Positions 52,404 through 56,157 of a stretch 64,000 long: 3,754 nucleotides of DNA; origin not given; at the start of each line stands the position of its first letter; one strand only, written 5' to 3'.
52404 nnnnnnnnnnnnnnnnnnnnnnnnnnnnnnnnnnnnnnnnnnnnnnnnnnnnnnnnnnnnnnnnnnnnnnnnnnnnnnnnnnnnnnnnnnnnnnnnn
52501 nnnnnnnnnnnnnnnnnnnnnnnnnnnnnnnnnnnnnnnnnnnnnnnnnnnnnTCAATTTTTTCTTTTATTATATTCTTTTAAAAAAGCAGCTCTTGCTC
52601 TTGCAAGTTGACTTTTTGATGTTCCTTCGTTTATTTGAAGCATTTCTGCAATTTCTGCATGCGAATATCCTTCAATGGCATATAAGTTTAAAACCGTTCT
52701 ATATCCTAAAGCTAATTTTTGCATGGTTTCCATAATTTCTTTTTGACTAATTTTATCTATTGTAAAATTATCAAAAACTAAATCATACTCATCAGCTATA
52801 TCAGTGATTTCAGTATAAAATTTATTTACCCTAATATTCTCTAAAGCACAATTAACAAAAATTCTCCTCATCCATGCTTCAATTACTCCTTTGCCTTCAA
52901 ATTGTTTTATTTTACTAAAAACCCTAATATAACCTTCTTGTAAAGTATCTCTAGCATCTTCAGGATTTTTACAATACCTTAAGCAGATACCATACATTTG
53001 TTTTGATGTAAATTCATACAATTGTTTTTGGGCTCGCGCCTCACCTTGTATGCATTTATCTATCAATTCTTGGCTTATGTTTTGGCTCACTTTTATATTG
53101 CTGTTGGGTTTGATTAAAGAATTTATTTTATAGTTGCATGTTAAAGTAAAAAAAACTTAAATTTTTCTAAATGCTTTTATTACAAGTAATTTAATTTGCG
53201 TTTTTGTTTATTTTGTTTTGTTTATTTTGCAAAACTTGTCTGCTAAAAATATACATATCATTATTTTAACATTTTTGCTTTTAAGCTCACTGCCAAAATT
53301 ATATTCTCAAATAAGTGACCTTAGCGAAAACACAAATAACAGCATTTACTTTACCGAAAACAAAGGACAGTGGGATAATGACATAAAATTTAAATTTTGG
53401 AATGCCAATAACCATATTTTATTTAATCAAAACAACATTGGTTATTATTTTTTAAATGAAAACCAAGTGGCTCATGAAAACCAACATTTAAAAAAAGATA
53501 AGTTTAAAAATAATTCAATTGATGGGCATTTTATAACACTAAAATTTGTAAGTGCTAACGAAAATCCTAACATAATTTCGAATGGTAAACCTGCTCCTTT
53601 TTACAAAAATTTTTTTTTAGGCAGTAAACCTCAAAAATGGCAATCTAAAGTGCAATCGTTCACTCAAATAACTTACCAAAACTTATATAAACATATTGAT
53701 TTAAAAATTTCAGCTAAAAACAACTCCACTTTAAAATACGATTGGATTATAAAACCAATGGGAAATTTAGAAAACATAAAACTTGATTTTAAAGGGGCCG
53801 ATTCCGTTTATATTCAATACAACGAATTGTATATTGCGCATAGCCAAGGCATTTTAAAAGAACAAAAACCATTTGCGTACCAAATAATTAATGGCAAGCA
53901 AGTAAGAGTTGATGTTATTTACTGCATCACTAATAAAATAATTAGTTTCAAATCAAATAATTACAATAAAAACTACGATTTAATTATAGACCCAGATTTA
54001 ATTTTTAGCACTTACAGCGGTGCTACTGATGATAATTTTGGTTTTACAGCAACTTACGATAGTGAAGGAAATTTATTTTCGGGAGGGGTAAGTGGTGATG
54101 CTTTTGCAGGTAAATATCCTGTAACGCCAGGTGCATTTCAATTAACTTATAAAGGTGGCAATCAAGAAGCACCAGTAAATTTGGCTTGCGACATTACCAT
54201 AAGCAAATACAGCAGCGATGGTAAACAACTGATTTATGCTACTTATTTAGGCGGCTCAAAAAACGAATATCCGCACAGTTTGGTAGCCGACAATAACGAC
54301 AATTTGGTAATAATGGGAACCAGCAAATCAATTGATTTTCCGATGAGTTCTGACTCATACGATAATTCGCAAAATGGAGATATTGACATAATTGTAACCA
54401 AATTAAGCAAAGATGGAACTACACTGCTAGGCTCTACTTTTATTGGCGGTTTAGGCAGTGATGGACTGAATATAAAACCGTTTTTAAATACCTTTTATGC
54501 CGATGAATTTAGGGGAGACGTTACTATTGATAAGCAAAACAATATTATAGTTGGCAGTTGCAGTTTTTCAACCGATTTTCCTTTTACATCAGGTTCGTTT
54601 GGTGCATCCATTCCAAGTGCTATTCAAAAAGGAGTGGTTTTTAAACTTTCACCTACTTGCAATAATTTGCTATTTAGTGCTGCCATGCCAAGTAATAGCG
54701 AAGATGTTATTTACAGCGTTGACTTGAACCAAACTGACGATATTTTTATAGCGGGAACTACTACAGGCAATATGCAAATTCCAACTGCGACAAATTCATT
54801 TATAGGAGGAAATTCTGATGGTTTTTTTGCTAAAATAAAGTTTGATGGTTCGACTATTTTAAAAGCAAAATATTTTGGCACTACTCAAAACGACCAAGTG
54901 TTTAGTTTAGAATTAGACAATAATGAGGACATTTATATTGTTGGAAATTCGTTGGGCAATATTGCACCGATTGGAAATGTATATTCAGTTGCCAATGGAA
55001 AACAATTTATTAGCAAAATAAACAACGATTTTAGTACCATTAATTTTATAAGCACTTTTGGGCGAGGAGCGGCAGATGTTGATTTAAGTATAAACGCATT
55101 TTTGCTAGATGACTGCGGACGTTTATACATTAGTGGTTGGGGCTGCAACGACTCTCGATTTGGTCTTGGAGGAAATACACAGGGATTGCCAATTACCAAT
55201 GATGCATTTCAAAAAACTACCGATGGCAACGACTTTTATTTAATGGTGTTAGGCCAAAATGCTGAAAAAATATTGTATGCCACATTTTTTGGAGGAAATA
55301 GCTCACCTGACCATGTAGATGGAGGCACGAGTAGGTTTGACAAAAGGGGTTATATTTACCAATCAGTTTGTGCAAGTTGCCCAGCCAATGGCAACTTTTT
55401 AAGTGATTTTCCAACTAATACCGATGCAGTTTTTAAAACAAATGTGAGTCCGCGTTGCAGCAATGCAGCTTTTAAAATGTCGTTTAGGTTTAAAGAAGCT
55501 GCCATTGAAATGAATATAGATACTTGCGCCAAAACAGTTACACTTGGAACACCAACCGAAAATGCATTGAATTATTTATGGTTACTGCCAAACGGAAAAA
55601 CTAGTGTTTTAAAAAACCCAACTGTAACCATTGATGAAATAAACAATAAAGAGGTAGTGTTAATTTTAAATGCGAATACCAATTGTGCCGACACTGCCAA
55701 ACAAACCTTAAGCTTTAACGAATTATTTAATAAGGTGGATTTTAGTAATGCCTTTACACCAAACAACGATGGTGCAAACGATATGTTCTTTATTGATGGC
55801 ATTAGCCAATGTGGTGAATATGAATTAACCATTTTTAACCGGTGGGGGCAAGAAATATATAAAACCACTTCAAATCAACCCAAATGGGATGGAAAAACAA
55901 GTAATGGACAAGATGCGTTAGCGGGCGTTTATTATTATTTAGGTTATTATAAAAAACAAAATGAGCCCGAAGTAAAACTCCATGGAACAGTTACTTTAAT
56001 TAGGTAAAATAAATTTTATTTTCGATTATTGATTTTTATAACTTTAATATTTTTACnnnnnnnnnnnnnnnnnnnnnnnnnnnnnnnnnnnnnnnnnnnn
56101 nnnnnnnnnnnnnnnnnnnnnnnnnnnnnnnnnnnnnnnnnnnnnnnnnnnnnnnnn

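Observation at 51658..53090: ECF sigma factor paired with an anti-sigma-like membrane protein that ends in a T9SS type B sorting domain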

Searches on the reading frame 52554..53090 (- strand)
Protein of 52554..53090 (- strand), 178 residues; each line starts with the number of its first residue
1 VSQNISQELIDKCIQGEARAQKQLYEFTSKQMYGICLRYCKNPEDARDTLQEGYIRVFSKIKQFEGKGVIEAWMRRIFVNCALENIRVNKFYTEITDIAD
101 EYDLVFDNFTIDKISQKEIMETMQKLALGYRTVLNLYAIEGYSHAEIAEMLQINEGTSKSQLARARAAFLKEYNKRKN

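Call 3: search_protein_families(library=pfam, proteins=[window:52554-53090:-], max_evalue=0.1)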
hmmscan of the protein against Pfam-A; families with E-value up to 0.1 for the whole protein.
window:52554-53090:- (178 aa): 10 families
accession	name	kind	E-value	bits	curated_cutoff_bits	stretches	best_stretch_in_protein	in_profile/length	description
PF08281.18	Sigma70_r4_2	-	1.8e-15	56.8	25.7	1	117-168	2-53/54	Sigma-70, region 4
PF04542.20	Sigma70_r2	-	2.3e-11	43.8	24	1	29-89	6-68/71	Sigma-70 region 2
PF07638.17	Sigma70_ECF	-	1.3e-06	28.9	21.1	1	8-173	6-183/185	ECF sigma factor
PF04545.22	Sigma70_r4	-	2.1e-05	24.4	24.1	1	131-166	10-45/50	Sigma-70, region 4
PF06056.18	Terminase_5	-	0.0077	16.6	20.3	1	140-157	12-29/58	Putative ATPase subunit of terminase (gpP-like)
PF13384.12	HTH_23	-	0.018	15.3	24.6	1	133-157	10-33/50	Homeodomain-like domain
PF04297.20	UPF0122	-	0.055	14.2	22.7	1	131-175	23-66/101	Putative helix-turn-helix protein, YlxM / p13 like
PF22822.1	MrpR_N_CB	-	0.058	14.5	27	0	3-33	19-49/79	MrpR, N-terminal core-binding domain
PF22233.2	PhyR_sigma-like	-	0.084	13.1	27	0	136-163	14-41/50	Response regulator PhyR, sigma-like domain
PF13518.12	HTH_28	-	0.089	13.3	25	0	133-157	5-28/52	Helix-turn-helix domain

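Call 4: search_protein_families(library=ncbifam, proteins=[window:52554-53090:-], max_evalue=0.1)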
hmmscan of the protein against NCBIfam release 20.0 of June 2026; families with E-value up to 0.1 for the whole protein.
window:52554-53090:- (178 aa): 99 families (the best 25 are shown)
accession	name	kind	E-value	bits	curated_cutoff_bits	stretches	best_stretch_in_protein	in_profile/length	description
NF007225.0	PRK09643.1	equivalog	2.9e-26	92.4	190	1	6-172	14-181/204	RNA polymerase sigma factor SigM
NF008888.0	PRK11922.1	equivalog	3.6e-24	85.7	204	1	5-170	16-193/231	RNA polymerase sigma factor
NF007216.0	PRK09638.1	equivalog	3.5e-23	82.3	194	1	7-176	6-177/180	RNA polymerase sigma factor SigY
NF058625.1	sigma_PG0214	equivalog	1.5e-22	80.1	130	1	29-178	14-166/170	GFO_1088 family ECF-type sigma factor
TIGR02937.1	sigma70-ECF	superfamily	1.9e-22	79.7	42.9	1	20-170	2-162/165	sigma-70 family RNA polymerase sigma factor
NF007223.0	PRK09641.1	equivalog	6.8e-21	74.9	209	1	4-173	3-184/187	RNA polymerase sigma factor SigW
NF009171.0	PRK12518.1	equivalog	8.3e-21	74.7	208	1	5-170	13-181/191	RNA polymerase sigma factor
NF009174.0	PRK12522.1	equivalog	4.3e-20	72.4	217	1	23-172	7-165/175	RNA polymerase sigma factor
TIGR02947.1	SigH_actino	hypoth_equivalog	1.7e-19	70.3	251.55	1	30-168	22-174/193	RNA polymerase sigma-70 factor, TIGR02947 family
NF009195.0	PRK12543.1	subfamily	2.8e-19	69.3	197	1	5-168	6-173/192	RNA polymerase sigma factor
TIGR02954.1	Sig70_famx3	hypoth_equivalog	7.5e-19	68.1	188.5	1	7-172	4-166/170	RNA polymerase sigma-70 factor, TIGR02954 family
TIGR02983.1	SigE-fam_strep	subfamily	2.3e-18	66.6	141.55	1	19-173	6-158/162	SigE family RNA polymerase sigma factor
NF004113.0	PRK05602.1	equivalog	7.6e-18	64.9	208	1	6-175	32-203/211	RNA polymerase sigma factor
TIGR02985.1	Sig70_bacteroi1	subfamily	8.9e-18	65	126.4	1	22-168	4-157/162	RNA polymerase sigma-70 factor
NF006930.0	PRK09415.1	subfamily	1.2e-17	64.4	198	1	26-171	23-173/179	RNA polymerase factor sigma C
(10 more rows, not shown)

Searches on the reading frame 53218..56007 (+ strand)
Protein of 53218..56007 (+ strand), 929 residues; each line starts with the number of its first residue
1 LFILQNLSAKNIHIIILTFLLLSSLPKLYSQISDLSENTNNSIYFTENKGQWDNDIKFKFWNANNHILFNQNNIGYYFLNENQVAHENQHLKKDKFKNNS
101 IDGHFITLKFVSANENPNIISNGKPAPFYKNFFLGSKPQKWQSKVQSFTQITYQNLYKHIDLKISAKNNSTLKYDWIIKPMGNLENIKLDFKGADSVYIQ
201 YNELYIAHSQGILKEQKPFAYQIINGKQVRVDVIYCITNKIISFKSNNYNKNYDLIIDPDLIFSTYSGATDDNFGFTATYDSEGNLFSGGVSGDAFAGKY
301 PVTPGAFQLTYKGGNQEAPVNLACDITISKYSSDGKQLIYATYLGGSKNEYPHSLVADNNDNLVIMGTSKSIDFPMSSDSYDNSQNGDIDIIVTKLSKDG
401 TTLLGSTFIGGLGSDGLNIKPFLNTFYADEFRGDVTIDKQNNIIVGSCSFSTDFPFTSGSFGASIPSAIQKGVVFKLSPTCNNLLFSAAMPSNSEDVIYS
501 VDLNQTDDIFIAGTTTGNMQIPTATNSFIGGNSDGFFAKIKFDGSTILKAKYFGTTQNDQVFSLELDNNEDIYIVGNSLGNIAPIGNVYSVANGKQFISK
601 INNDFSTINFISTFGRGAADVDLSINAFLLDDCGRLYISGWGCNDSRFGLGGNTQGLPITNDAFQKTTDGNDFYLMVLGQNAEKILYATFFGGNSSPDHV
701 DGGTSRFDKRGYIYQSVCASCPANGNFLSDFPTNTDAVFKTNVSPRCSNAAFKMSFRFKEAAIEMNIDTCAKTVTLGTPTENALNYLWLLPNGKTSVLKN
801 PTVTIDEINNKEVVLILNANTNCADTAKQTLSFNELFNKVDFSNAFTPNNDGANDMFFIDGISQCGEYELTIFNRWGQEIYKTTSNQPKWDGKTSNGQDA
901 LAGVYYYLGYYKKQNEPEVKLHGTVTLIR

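Call 3: search_protein_families(library=pfam, proteins=[window:53218-56007:+], max_evalue=0.1)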
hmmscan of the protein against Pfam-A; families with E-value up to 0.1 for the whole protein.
window:53218-56007:+ (929 aa): 4 families
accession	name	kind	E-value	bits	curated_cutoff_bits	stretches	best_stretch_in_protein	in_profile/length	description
PF25778.1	DUF7948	-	5.6e-57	193.7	27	1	45-259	1-213/214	Domain of unknown function (DUF7948)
PF13585.12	CHU_C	-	2.7e-21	75.9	27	1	841-917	2-78/86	CHU_C Type IX secretion signal domain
PF06739.17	SBBP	-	0.0005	20.4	20.5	2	551-581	4-36/38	Beta-propeller repeat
PF13860.13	FlgD_ig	-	0.024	15.1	27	1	863-906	20-70/79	FlgD Ig-like domain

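Call 4: search_protein_families(library=ncbifam, proteins=[window:53218-56007:+], max_evalue=0.1)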
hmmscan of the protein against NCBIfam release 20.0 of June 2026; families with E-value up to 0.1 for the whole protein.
window:53218-56007:+ (929 aa): 1 family
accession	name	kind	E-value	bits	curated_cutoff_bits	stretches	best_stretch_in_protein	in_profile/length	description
TIGR04131.1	Bac_Flav_CTERM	domain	1.9e-15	56.8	35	1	841-929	2-85/85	T9SS type B sorting domain-containing protein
